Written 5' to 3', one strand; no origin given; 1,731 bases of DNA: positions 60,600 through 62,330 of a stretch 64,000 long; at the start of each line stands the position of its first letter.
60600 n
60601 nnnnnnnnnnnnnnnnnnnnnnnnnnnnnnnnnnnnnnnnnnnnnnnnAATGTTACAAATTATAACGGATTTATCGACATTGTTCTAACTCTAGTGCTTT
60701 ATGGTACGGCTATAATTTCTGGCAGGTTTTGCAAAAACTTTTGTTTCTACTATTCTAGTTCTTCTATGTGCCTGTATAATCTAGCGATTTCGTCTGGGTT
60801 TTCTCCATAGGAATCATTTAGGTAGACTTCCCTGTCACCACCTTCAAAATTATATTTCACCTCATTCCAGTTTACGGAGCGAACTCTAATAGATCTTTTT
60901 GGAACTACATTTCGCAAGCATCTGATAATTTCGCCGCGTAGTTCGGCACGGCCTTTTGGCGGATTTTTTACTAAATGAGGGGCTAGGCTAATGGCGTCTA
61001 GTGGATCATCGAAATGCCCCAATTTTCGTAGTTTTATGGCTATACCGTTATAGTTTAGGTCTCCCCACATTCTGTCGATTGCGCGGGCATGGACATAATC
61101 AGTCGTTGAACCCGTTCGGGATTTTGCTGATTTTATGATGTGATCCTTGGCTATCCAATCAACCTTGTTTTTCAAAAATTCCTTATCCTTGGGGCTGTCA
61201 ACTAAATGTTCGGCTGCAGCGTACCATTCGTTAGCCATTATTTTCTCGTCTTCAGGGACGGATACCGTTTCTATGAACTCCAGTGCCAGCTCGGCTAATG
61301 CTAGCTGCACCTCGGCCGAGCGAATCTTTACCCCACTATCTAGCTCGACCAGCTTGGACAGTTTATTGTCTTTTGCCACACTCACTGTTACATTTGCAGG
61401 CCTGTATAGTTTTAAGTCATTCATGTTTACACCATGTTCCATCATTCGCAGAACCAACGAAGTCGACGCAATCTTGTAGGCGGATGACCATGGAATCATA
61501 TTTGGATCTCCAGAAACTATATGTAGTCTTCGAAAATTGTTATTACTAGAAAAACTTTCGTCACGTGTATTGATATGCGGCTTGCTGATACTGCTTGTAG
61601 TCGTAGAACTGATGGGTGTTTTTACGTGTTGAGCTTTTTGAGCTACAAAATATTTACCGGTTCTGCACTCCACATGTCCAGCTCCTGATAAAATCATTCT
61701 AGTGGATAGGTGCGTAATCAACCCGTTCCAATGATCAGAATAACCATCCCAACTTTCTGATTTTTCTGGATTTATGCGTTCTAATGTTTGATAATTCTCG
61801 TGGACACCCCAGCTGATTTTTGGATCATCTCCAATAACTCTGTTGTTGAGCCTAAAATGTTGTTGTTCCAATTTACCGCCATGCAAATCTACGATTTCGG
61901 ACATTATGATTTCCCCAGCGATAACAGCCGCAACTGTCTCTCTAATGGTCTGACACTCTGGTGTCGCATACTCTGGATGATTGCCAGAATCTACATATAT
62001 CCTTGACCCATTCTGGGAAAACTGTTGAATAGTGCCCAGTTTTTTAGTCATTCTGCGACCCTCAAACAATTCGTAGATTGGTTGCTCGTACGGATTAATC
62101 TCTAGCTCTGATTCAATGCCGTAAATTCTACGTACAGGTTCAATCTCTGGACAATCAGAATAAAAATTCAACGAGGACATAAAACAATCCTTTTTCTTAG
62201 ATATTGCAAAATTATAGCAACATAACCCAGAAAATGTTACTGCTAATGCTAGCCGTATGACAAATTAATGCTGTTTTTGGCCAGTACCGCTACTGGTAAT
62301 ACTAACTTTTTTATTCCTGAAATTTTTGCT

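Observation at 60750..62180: Orphan Pup-ligase/deamidase (PafA/Dop) homolog with no Pup, Mpa or proteasome genes nearby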

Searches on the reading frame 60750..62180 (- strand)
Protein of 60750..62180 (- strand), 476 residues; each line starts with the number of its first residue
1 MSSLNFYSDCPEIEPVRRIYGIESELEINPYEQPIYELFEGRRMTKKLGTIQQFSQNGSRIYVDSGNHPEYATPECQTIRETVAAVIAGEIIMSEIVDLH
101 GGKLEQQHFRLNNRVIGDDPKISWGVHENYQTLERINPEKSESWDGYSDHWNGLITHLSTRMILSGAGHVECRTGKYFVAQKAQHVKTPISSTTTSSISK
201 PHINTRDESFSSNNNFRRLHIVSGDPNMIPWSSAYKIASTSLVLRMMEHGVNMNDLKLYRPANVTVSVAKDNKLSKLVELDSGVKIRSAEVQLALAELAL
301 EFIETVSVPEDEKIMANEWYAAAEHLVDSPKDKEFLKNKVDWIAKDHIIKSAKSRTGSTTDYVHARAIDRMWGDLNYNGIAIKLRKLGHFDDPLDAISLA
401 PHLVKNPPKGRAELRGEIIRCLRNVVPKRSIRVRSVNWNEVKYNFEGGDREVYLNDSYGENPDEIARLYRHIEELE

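Call 3: search_protein_families(library=pfam, proteins=[window:60750-62180:-], max_evalue=0.01)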
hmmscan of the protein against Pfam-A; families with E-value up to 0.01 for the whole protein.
window:60750-62180:- (476 aa): 1 family
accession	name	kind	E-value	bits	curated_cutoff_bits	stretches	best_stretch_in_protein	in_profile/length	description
PF03136.20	Pup_ligase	-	5e-76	256.9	25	1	49-441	67-440/441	Pup-ligase protein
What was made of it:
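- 60750..62180 (-): 476-aa PafA/Dop-family (Pup_ligase) ORF, member of a Saccharibacteria-specific clade. Pfam PF03136 E=5e-76 (call 3).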

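Call 4: search_protein_families(library=ncbifam, proteins=[window:60750-62180:-], max_evalue=0.01)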
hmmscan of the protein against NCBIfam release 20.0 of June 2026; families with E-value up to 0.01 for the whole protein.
window:60750-62180:- (476 aa): 2 families
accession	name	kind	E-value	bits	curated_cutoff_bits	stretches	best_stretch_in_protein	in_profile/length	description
TIGR03686.1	pupylate_PafA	equivalog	9.4e-66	222.3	551.3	1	42-469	33-454/457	Pup--protein ligase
TIGR03688.1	depupylase_Dop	equivalog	3.2e-55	187.8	492.3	1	46-424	76-443/485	depupylase/deamidase Dop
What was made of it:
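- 60750..62180 (-): Below the PafA and Dop equivalog cutoffs (call 4).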

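Call 5: search_solved_structures(query=window:60750-62180:-, max_evalue=0.01, show_alignments=3)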
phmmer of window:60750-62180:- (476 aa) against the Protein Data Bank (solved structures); distinct sequences matched with E-value up to 0.01: 5.
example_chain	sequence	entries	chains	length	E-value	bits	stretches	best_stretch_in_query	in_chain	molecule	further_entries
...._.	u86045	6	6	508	2.4e-31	112.3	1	46-449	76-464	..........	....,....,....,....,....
4b0r_A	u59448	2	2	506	2.4e-31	112.3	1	46-449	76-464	DEAMIDASE-DEPUPYLASE DOP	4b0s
4b0t_A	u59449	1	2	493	2.7e-31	112.2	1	42-425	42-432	PUP--PROTEIN LIGASE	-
4bjr_A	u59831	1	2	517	1.5e-30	109.7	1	42-425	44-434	PUP--PROTEIN LIGASE, PROKARYOTIC UBIQUITIN-LIKE PROTEIN PUP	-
9cku_G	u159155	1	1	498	1.1e-29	106.8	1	48-444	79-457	Pup deamidase/depupylase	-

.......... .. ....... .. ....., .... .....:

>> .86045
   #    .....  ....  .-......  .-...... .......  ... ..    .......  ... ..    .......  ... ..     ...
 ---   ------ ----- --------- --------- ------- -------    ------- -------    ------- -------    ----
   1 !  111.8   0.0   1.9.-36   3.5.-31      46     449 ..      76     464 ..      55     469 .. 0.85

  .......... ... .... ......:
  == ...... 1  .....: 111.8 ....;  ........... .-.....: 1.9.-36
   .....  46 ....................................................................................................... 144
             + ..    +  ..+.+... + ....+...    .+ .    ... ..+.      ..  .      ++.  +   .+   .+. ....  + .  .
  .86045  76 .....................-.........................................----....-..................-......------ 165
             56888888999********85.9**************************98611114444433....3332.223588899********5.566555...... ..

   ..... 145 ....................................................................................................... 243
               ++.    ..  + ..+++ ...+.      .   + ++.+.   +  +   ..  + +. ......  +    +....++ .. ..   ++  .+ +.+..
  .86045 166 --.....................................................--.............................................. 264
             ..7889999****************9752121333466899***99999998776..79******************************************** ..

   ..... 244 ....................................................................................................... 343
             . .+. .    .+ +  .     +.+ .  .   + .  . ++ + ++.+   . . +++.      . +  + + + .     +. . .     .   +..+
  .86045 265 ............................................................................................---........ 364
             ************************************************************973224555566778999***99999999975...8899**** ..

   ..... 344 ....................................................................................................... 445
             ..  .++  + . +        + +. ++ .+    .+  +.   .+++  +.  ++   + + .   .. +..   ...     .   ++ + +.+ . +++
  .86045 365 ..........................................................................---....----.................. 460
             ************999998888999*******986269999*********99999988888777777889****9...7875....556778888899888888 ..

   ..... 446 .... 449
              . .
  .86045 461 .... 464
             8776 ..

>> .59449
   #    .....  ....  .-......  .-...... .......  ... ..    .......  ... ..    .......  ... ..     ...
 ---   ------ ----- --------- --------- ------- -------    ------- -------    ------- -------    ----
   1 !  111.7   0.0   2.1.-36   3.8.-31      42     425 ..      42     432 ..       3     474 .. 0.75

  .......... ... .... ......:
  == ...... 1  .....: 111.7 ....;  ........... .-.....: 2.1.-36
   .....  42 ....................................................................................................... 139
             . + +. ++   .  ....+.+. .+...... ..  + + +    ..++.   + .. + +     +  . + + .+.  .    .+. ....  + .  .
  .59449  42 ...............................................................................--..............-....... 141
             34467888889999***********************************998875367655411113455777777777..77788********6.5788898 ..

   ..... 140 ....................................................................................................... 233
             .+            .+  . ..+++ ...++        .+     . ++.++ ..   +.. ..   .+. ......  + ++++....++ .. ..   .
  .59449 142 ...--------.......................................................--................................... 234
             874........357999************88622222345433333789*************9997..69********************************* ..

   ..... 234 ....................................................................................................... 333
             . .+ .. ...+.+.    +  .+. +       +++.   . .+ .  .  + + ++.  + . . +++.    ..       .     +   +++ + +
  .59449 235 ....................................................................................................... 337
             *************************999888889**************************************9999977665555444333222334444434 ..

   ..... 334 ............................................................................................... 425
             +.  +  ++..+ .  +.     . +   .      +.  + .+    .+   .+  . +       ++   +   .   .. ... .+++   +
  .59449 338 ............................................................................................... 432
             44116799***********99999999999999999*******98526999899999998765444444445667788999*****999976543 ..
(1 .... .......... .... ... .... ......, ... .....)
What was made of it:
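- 61953..62012 (-): Active-site strand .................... (aa 57-76), with nucleotide-contact residues R60 and Y62, catalytic Asp D64, and the PafA-type D-x-G-x-H arrangement (S65 present, G66). Residue-by-residue alignment to C. glutamicum PafA with identical numbering (call 5).
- On Dop (depupylase/deamidase, TIGR03688 equivalog): Query residue 46 aligns to Dop residue 76 (call 5).
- Checked: PDB sequence hits to Dop and PafA are about 2.5e-31 (call 5).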

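Call 8: find_homologous_proteins(query=window:60750-62180:-, max_evalue=0.00001)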
Query window:60750-62180:- (476 aa): 163 proteins with E <= 0.00001 among 8000 candidates; the best 120 are listed.
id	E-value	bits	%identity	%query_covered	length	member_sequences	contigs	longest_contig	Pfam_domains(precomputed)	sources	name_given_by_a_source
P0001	0.0e+0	1081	99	100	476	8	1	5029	PF03136.21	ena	-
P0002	1.4e-186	639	61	100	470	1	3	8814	PF03136.21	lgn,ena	-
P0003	2.1e-85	305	39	97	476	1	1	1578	PF03136.21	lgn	-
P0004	3.8e-82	295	39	97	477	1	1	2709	PF03136.21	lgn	-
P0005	2.9e-50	190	32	95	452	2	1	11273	PF03136.21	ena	-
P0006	4.9e-50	189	32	95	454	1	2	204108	PF03136.21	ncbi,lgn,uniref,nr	ncbi:Pup--protein ligase [Ferrimicrobium sp.]|uniref:Pup--protein ligase n=1 Tax=Ferrimicrobium sp. 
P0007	1.3e-49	187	32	95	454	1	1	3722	PF03136.21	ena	-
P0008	1.8e-49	187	32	95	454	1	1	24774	PF03136.21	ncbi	ncbi:MAG: Pup--protein ligase [Ferrimicrobium sp.]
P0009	3.2e-49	186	32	95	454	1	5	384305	PF03136.21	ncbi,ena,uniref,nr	ncbi:Pup--protein ligase [Ferrimicrobium sp.]|uniref:Pup--protein ligase n=1 Tax=Ferrimicrobium sp. 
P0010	4.1e-49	186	31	95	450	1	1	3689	PF03136.21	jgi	jgi:proteasome accessory factor A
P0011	4.6e-49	186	32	96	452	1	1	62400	PF03136.21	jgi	jgi:proteasome accessory factor A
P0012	1.3e-47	181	31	95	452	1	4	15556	PF03136.21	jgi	jgi:proteasome accessory factor A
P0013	1.3e-47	181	31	95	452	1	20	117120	PF03136.21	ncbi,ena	-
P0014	1.3e-47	181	31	95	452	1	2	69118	PF03136.21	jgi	jgi:proteasome accessory factor A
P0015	2.4e-47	180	31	95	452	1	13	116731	PF03136.21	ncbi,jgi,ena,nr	ncbi:MAG: Pup--protein ligase [Actinobacteria bacterium]|nr:Pup--protein ligase [Actinomycetota bact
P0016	3.0e-47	180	31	95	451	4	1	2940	PF03136.21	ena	-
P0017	1.0e-46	178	31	96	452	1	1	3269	PF03136.21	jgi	jgi:proteasome accessory factor A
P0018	1.0e-46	178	30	95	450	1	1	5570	PF03136.21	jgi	jgi:proteasome accessory factor A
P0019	2.6e-46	177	31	96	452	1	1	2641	PF03136.21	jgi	jgi:proteasome accessory factor A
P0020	4.4e-46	176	31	96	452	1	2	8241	PF03136.21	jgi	jgi:proteasome accessory factor A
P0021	4.4e-46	176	31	96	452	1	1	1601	PF03136.21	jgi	jgi:proteasome accessory factor A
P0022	1.0e-45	175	29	91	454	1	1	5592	PF03136.21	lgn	-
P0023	1.2e-45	174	31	96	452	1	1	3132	PF03136.21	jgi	jgi:proteasome accessory factor A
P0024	1.2e-45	174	31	96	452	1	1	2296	PF03136.21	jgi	jgi:proteasome accessory factor A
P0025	1.6e-45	174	30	95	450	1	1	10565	PF03136.21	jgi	jgi:proteasome accessory factor A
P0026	1.8e-45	174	33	91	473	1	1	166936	PF03136.21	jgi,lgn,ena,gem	-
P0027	2.1e-45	174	32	95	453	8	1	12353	PF03136.21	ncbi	-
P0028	2.2e-45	174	32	87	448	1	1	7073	PF03136.21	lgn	-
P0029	2.3e-45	173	31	93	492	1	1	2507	PF03136.21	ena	-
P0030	3.5e-45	173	31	95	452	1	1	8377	PF03136.21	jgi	jgi:proteasome accessory factor A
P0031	5.7e-45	172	31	96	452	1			PF03136.21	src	-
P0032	9.8e-45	171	32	79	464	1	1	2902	PF03136.21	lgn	-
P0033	9.9e-45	171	32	95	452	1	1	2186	PF03136.21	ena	-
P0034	2.8e-44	170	32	95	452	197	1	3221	PF03136.21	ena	-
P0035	4.9e-44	169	30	95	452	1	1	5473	PF03136.21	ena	-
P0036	5.0e-44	169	31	96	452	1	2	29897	PF03136.21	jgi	jgi:proteasome accessory factor A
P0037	5.5e-44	169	30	95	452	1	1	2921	PF03136.21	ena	-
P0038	5.9e-44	169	33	95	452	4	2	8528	PF03136.21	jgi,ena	jgi:proteasome accessory factor A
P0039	6.1e-44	169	30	95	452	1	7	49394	PF03136.21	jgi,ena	-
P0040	1.4e-43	168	31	95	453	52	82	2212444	PF03136.21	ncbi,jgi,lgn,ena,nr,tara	ncbi:MAG: Pup--protein ligase [Acidimicrobiaceae bacterium]|nr:MAG: Pup--protein ligase [marine acti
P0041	1.4e-43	168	31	95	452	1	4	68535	PF03136.21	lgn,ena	-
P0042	1.6e-43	167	31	95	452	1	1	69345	PF03136.21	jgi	-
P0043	1.6e-43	167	31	95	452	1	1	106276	PF03136.21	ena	-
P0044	1.9e-43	167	32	95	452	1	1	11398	PF03136.21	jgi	jgi:proteasome accessory factor A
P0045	4.4e-43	166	29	95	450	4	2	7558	PF03136.21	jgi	jgi:proteasome accessory factor A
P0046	4.9e-43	166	30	94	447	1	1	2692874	PF03136.21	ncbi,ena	-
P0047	6.9e-43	165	30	95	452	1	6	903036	PF03136.21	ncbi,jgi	jgi:proteasome accessory factor A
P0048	9.4e-43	165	31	95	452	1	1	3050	PF03136.21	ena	-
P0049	1.2e-42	164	31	95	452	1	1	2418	PF03136.21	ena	-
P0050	1.3e-42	164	31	95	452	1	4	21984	PF03136.21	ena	-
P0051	1.4e-42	164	30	96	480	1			PF03136.21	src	-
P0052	1.6e-42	164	31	96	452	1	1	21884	PF03136.21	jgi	jgi:proteasome accessory factor A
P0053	1.7e-42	164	31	95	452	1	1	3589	PF03136.21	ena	-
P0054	2.4e-42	164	30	95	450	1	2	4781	PF03136.21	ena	-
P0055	3.5e-42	163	33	85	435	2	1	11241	PF03136.21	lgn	-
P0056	4.2e-42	163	30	95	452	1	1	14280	PF03136.21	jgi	jgi:proteasome accessory factor A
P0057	5.6e-42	162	33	85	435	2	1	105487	PF03136.21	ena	-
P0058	1.7e-41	161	32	96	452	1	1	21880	PF03136.21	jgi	jgi:proteasome accessory factor A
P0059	3.8e-41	160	30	66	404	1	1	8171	PF03136.21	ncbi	ncbi:MAG: proteasome accessory factor PafA2 family protein [Actinomycetota bacterium]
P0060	9.9e-41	158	30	95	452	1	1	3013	PF03136.21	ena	-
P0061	3.5e-40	156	29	95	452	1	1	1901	PF03136.21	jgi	-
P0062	4.4e-40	156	28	82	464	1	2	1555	PF03136.21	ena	-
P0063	3.4e-39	153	30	87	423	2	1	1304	PF03136.21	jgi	jgi:proteasome accessory factor A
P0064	7.6e-39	152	39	55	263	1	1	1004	PF03136.21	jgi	jgi:hypothetical protein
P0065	1.1e-38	151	31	95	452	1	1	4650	PF03136.21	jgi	jgi:proteasome accessory factor A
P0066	1.2e-38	151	29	95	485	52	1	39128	PF03136.21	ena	-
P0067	1.9e-38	151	30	87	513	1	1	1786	PF03136.21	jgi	-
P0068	2.7e-38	150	31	96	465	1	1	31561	PF03136.21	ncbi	-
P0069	3.2e-38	150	30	95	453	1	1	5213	PF03136.21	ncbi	-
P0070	5.8e-38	149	31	95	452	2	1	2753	PF03136.21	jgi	jgi:proteasome accessory factor A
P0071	8.1e-38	149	31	95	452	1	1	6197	PF03136.21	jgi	jgi:proteasome accessory factor A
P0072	1.1e-37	148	30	95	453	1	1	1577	PF03136.21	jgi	jgi:proteasome accessory factor A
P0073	2.1e-37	147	31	95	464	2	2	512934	PF03136.21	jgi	jgi:proteasome accessory factor A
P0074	5.7e-37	146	30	89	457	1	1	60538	PF03136.21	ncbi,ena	-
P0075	8.5e-37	145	31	85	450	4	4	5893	PF03136.21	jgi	jgi:proteasome accessory factor A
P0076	1.3e-36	145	31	89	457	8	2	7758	PF03136.21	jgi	jgi:proteasome accessory factor A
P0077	1.4e-36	145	30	95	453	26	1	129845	PF03136.21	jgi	jgi:proteasome accessory factor A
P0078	1.7e-36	144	30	95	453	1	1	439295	PF03136.21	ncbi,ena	-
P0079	2.6e-36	144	30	95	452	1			PF03136.21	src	-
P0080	3.3e-36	143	31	86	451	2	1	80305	PF03136.21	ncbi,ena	-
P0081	4.5e-36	143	31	89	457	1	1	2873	PF03136.21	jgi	jgi:proteasome accessory factor A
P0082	5.8e-36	142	30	87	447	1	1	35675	PF03136.21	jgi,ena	-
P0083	1.0e-35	142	30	90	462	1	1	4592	PF03136.21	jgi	jgi:proteasome accessory factor A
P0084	1.1e-35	142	30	89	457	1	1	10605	PF03136.21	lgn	-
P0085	1.3e-35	141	29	96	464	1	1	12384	PF03136.21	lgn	-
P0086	1.6e-35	141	28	91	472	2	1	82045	PF03136.21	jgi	-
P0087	1.7e-35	141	29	89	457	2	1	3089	PF03136.21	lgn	-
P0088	2.1e-35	141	31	85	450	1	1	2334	PF03136.21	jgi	jgi:proteasome accessory factor A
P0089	6.6e-35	139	29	82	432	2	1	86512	PF03136.21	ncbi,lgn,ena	-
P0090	1.7e-34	138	28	83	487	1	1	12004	PF03136.21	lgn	-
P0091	3.0e-34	137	36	61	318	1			PF03136.21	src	-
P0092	4.4e-34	136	29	89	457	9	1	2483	PF03136.21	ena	-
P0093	4.8e-34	136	29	95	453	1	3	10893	PF03136.21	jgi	-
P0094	1.0e-33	135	29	95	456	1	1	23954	PF03136.21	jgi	jgi:proteasome accessory factor A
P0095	1.9e-33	134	30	85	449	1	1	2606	PF03136.21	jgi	jgi:proteasome accessory factor A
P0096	3.0e-33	134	29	89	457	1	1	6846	PF03136.21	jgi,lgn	jgi:proteasome accessory factor A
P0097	5.6e-33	133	29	89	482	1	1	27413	PF03136.21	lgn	-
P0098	8.9e-33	132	28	95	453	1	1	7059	PF03136.21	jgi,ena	-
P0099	1.0e-32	132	28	95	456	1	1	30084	PF03136.21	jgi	jgi:proteasome accessory factor A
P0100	1.4e-32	131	28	95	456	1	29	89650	PF03136.21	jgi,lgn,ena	jgi:proteasome accessory factor A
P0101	1.5e-32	131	33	64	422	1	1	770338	PF03136.21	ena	-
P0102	2.6e-32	130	29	80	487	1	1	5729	PF03136.21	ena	-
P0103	9.7e-32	129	28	97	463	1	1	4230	PF03136.21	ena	-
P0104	1.6e-31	128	31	82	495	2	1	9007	PF03136.21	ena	-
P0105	2.4e-31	127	29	93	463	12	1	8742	PF03136.21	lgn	-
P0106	9.4e-31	125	37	54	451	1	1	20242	PF03136.21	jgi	jgi:proteasome accessory factor A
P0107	1.3e-30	125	29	96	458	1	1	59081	PF03136.21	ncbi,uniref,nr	ncbi:Pup--protein ligase [Austwickia sp. TVS 96-490-7B]|uniref:Pup--protein ligase n=1 Tax=Austwicki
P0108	2.5e-30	124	34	60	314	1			PF03136.21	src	-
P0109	2.9e-30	124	35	63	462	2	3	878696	PF03136.21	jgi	jgi:proteasome accessory factor A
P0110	4.6e-30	123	27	87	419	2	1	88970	PF03136.21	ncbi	-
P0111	2.8e-29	120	27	95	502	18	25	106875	PF03136.21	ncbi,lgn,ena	-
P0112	3.5e-29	120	38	49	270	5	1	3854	PF03136.21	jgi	jgi:proteasome accessory factor A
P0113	3.6e-29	120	29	82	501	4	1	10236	PF03136.21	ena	-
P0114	5.0e-28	116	35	54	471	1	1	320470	PF03136.21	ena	-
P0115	5.9e-28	116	26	91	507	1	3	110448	PF03136.21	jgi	-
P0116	1.4e-27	115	28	83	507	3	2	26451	PF03136.21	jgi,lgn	-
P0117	1.5e-27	115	27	86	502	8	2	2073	PF03136.21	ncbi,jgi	jgi:proteasome accessory factor PafA2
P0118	1.9e-27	114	29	81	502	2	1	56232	PF03136.21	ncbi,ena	-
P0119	2.6e-27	114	27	88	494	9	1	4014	PF03136.21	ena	-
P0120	3.9e-27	113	26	92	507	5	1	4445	PF03136.21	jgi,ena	-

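Call 9: find_encoding_contigs(protein=window:60750-62180:-, flank=10000, max_places=6)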
Protein window:60750-62180:- (476 aa): 23 contigs read that carry it; 6 places shown.
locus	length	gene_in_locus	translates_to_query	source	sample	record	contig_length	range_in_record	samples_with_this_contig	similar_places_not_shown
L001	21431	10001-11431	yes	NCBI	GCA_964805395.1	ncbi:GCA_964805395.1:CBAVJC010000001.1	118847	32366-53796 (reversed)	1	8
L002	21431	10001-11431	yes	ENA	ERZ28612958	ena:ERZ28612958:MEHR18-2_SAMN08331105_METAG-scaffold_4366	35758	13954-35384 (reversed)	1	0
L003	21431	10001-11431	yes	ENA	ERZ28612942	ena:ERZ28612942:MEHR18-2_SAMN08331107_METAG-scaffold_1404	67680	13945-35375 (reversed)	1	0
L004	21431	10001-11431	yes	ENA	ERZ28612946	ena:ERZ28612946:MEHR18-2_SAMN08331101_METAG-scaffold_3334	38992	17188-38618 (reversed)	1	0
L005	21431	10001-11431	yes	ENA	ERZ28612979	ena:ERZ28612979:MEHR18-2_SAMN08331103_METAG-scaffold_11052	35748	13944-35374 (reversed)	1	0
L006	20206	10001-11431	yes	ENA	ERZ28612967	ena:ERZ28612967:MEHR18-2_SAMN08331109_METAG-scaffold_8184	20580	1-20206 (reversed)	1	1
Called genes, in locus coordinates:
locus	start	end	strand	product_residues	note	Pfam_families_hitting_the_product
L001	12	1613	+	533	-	PF06418:CTP_synth_N, PF00117:GATase, PF07722:Peptidase_C26 (weak)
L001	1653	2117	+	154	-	PF00072:Response_reg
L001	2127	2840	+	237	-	-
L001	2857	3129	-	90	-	PF01016:Ribosomal_L27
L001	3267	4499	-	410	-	PF01555:N6_N4_Mtase (weak), PF01170:UPF0020 (faint), PF13847:Methyltransf_31 (weak)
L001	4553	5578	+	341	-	PF03706:LPG_synthase_TM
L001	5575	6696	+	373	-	PF13742:tRNA_anti_2, PF02601:Exonuc_VII_L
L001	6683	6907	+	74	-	PF02609:Exonuc_VII_S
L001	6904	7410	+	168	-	-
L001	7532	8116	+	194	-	-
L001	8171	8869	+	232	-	-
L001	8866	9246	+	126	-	PF00072:Response_reg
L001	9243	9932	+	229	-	PF11967:RecO_N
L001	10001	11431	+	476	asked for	PF03136:Pup_ligase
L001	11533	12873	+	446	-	PF00587:tRNA-synt_2b, PF03129:HGTP_anticodon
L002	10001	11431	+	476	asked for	PF03136:Pup_ligase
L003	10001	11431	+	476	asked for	PF03136:Pup_ligase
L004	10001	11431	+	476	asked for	PF03136:Pup_ligase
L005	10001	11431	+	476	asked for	PF03136:Pup_ligase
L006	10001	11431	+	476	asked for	PF03136:Pup_ligase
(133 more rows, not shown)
